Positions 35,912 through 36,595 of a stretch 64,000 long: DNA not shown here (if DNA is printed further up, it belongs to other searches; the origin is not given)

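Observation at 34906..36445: Orphan NHLP-like leader-domain protein co-oriented with secreted Sel1-repeat and small Cys proteins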

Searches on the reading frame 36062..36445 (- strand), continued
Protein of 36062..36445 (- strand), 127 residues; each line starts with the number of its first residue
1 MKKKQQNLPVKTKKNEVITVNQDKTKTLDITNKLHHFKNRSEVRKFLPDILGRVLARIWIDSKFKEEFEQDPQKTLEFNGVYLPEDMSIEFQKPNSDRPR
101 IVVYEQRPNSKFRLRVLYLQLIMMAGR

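Call 34: search_solved_structures(query=A2, max_evalue=1, show_alignments=2)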
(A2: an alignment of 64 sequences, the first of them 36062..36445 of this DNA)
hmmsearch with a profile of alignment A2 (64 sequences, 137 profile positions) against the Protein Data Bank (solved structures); distinct sequences matched with E-value up to 1: 17.
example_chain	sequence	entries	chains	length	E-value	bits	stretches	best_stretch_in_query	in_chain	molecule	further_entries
1v29_A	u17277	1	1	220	1.8e-05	27.9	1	63-95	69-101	nitrile hydratase a chain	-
8tb1_A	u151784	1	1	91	3.6e-05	27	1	60-105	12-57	NHLP leader peptide family natural product, tumor homing peptide 1 (TH1) substrate chimera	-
7qom_A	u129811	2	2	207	0.00018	24.7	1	63-101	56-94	Nitrile hydratase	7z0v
7qoy_A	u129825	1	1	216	0.0002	24.6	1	63-101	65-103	Nitrile hydratase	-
2dpp_A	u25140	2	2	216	0.00024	24.3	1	63-101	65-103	Nitrile hydratase alpha subunit | Nitrile hydratase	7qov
7qou_A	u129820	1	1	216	0.00024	24.3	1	63-101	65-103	Nitrile hydratase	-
3hht_A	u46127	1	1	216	0.00024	24.3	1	63-101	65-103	Nitrile hydratase alpha subunit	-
7qop_A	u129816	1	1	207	0.00026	24.2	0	63-101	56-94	Nitrile hydratase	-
4ob1_A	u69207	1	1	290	0.028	17.6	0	51-91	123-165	Cobalt-containing nitrile hydratase subunit alpha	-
4zgd_A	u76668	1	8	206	0.068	16.4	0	69-107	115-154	Nitrile hydratase alpha subunit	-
4fm4_A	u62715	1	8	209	0.068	16.3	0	71-107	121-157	Nitrile hydratase alpha subunit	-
4zgj_A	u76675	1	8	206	0.074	16.2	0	69-107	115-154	Nitrile hydratase alpha subunit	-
4zge_A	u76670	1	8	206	0.11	15.7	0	71-107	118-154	Nitrile hydratase alpha subunit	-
2dd4_C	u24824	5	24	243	0.58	13.3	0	77-111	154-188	Thiocyanate hydrolase gamma subunit | Thiocyanate hydrolase subunit gamma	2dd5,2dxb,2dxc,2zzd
3vyg_C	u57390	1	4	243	0.6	13.3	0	77-111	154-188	Thiocyanate hydrolase subunit gamma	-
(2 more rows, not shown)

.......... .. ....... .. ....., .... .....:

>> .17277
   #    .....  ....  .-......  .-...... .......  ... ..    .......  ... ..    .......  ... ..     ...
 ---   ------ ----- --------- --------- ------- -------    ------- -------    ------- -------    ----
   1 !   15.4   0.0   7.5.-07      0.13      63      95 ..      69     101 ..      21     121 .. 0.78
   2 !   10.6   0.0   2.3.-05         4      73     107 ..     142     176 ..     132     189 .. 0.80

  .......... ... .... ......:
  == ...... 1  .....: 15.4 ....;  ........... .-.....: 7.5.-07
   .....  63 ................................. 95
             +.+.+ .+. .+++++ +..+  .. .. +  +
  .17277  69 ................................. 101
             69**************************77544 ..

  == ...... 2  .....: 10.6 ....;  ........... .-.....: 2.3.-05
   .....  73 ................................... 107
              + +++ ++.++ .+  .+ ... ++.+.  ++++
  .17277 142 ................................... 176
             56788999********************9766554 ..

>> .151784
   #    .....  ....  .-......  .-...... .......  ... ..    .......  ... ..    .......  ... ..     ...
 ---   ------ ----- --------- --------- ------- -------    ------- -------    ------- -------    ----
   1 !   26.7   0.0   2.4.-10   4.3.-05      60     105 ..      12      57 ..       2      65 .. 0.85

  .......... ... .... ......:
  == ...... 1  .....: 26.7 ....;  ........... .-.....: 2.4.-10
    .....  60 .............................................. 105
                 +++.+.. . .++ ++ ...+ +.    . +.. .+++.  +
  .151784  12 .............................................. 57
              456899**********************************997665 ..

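Call 37: find_homologous_proteins(query=A3, max_evalue=0.001)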
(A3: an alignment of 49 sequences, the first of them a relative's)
Query A3 (49 sequences) (125 aa, profile of the alignment): 15 proteins with E <= 0.001 among 2233 candidates.
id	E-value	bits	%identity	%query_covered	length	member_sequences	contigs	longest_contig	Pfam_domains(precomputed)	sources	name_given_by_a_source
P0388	1.4e-34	136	35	87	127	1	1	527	-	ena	-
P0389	6.4e-32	128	82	100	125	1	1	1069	-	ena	-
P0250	7.9e-32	128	100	100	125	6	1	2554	-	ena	-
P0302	1.9e-29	120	27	67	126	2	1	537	-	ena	-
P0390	1.7e-27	114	45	93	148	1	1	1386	-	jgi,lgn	jgi:hypothetical protein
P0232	1.1e-26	111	44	77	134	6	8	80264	-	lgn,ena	-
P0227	2.2e-26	110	46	77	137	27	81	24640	-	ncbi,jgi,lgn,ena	ncbi:MAG: hypothetical protein RI997_546 [Pseudomonadota bacterium]|jgi:hypothetical protein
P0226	2.4e-26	110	46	77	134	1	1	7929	-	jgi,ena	jgi:hypothetical protein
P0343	4.4e-24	102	19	62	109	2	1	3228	-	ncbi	ncbi:MAG: hypothetical protein ACR2N8_00200 [Parvibaculales bacterium]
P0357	7.4e-21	92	30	72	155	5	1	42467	-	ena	-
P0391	5.0e-19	86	26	73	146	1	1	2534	-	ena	-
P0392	1.3e-18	85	22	72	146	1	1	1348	-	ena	-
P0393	8.0e-18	82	24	98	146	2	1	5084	-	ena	-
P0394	1.0e-17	82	25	73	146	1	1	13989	-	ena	-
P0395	2.0e-17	81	24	98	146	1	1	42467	-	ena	-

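Call 38: find_encoding_contigs(protein=P0357, flank=8000, max_places=2)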
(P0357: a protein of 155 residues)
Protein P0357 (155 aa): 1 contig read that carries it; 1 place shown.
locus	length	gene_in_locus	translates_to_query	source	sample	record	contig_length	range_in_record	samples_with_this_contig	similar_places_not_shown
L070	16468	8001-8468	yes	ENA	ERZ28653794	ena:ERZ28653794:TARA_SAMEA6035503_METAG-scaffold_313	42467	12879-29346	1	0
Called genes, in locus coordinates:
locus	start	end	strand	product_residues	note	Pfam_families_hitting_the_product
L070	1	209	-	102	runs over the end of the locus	PF11625:DUF3253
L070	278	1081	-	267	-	PF01925:TauE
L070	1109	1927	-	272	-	PF01925:TauE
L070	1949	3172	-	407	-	PF00733:Asn_synthase (weak), PF00764:Arginosuc_synth, PF20979:Arginosuc_syn_C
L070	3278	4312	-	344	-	PF06089:Asparaginase_II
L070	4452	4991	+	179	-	PF00588:SpoU_methylase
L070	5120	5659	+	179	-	PF06776:IalB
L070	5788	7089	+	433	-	PF21016:RlmN_N, PF04055:Radical_SAM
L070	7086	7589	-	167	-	PF00293:NUDIX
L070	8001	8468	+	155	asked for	-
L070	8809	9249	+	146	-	-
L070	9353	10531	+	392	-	PF00378:ECH_1, PF16113:ECH_2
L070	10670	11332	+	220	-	PF08291:Peptidase_M15_3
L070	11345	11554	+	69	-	-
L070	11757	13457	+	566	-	PF09330:Lact-deh-memb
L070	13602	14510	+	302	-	PF00528:BPD_transp_1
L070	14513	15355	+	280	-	PF00528:BPD_transp_1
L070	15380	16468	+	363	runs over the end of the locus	PF00005:ABC_tran, PF13304:AAA_21 (faint), PF08402:TOBE_2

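Call 39: find_encoding_contigs(protein=P0258, flank=8000, max_places=2)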
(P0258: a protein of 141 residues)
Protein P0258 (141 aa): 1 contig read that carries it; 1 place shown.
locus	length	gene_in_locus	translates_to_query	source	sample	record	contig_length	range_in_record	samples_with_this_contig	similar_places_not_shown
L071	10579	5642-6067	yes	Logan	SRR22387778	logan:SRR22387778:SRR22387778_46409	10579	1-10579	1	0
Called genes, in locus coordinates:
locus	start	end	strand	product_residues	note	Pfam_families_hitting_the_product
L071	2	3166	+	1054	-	?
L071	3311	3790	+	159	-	-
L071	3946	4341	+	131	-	PF02561:FliS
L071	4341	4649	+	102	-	-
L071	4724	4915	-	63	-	-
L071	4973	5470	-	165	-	-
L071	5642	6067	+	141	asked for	-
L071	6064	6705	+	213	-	PF08238:Sel1 (weak)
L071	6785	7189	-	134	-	-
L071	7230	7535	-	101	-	PF04316:FlgM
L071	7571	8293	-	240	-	PF08666:SAF, PF13144:ChapFlgA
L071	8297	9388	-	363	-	PF16548:FlgT_N (weak)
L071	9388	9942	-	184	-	PF02169:LPP20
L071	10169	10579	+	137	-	?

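Call 40: find_encoding_contigs(protein=P0253, flank=8000, max_places=2)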
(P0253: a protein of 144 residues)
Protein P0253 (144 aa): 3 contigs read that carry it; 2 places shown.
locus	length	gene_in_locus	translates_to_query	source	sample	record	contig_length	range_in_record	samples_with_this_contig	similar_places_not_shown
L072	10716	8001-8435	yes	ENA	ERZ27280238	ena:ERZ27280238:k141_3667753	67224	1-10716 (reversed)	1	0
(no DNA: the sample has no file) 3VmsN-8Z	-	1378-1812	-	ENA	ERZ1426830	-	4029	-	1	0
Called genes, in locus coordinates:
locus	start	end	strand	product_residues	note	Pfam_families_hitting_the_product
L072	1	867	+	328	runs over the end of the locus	PF00268:Ribonuc_red_sm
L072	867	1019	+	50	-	-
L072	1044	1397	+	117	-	-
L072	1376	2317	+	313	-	-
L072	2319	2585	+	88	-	PF10902:WYL_2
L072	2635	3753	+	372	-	-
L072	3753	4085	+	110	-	-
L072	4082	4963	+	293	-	PF02739:5_3_exonuc_N, PF09293:RNaseH_C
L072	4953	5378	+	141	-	PF01467:CTP_transf_like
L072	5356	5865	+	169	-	PF20025:DUF6433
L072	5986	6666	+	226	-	-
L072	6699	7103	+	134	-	PF02675:AdoMet_dc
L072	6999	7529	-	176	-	-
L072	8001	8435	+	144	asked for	-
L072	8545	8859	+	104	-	-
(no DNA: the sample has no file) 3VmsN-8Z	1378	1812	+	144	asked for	-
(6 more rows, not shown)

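Call 41: find_encoding_contigs(protein=P0264, flank=8000, max_places=2)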
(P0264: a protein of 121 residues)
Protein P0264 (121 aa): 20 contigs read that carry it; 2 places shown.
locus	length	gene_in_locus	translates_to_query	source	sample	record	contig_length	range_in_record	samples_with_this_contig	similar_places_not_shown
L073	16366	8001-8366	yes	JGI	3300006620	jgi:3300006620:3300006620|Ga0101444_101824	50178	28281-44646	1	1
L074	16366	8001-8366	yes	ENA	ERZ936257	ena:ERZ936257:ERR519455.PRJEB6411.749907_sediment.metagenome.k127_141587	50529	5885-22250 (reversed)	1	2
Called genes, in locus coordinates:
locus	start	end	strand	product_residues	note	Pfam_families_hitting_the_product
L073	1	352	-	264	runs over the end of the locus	-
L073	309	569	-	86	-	-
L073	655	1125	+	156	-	PF07087:DUF1353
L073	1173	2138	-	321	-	-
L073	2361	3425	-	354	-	PF00487:FA_desaturase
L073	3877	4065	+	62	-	-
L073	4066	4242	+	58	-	PF12086:DUF3563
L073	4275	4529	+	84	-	-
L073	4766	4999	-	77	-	-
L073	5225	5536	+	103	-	-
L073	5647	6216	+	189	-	-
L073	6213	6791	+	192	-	-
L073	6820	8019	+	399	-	PF00155:Aminotran_1_2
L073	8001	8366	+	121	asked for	-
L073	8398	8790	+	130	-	PF04304:DUF454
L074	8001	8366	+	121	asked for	-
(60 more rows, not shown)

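Call 42: find_encoding_contigs(protein=P0293, flank=8000, max_places=2)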
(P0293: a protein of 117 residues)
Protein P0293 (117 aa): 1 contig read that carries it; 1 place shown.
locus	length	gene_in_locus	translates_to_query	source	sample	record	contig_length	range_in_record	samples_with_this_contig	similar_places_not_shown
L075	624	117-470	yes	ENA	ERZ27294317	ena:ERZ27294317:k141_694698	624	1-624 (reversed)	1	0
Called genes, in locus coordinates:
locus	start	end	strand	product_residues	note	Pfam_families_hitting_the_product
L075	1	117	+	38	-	?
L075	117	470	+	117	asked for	-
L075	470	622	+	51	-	?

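Call 43: search_dna_similar(query=P0264, collection=phages, mode=protein, max_evalue=0.001, max_rows=30)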
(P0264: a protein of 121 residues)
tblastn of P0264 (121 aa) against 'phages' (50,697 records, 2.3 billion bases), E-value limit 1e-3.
No match.

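Call 44: search_dna_similar(query=P0253, collection=phages, mode=protein, max_evalue=0.001, max_rows=30)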
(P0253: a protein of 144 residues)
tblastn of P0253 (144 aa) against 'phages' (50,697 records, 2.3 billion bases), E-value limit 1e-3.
No match.

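Call 45: search_dna_similar(query=window:36062-36445:-, collection=phages, mode=protein, max_evalue=0.001, max_rows=30)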
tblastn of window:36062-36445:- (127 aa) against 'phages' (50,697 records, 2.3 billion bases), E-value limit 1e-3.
No match.

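Call 48: find_related_loci(query=A4, collection=viral_contigs, flank=8000)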
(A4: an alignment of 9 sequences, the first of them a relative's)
Query A4 (144 aa) in viral_contigs; peptide patterns used: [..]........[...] (x = any residue, [..] = any of these).
25 stretches matched a pattern; 12 encode a relative of the query (tblastn E <= 1e-3); 12 distinct loci.
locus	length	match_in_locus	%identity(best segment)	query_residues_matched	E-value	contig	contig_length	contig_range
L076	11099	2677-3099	53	1-144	3e-48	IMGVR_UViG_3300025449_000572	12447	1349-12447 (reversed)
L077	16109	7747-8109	48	14-144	2e-35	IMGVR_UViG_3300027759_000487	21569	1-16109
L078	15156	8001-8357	52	24-144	1e-34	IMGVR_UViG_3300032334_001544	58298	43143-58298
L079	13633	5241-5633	46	6-144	2e-34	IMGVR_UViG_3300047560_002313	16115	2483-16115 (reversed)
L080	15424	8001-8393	46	6-144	2e-34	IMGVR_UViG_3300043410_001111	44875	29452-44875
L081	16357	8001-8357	44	23-144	7e-32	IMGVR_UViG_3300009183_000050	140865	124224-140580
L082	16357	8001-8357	44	23-144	7e-32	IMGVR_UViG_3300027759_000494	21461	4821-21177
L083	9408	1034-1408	45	2-144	3e-30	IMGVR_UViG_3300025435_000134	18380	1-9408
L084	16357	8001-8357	48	24-144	4e-29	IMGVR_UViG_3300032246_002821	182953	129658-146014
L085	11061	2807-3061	42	52-142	1e-20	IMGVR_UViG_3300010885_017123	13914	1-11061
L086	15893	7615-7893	40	49-142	1e-18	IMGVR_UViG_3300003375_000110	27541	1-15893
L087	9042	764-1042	40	49-142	1e-18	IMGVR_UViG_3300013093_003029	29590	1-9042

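Call 50: find_related_loci(query=P0264, collection=viral_contigs, flank=8000)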
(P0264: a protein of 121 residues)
Query P0264 (121 aa) in viral_contigs; peptide patterns used: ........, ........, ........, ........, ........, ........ (x = any residue, [..] = any of these).
12 stretches matched a pattern; 9 encode a relative of the query (tblastn E <= 1e-3); 9 distinct loci.
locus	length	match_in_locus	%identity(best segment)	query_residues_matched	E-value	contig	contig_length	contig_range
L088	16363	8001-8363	100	1-121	3e-82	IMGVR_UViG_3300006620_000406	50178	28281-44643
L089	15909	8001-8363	98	1-121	1e-81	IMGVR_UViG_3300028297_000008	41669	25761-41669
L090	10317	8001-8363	98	1-121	1e-81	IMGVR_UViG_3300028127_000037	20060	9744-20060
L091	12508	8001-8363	98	1-121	1e-81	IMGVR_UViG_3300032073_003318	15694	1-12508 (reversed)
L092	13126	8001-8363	98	1-121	1e-81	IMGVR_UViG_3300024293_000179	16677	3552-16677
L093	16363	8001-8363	98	1-121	1e-81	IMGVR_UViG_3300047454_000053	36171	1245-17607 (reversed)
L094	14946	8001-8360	83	1-121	2e-66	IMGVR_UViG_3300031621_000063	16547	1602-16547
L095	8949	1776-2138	69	1-121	1e-56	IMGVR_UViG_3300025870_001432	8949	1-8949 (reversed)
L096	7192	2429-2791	69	1-121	2e-56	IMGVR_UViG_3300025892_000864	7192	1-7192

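Call 51: find_related_loci(query=window:36062-36445:-, collection=viral_contigs, flank=8000)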
Query window:36062-36445:- (127 aa) in viral_contigs; peptide patterns used: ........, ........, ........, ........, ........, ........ (x = any residue, [..] = any of these).
18 stretches matched a pattern, but none encodes a relative of the query by tblastn (E <= 1e-3).
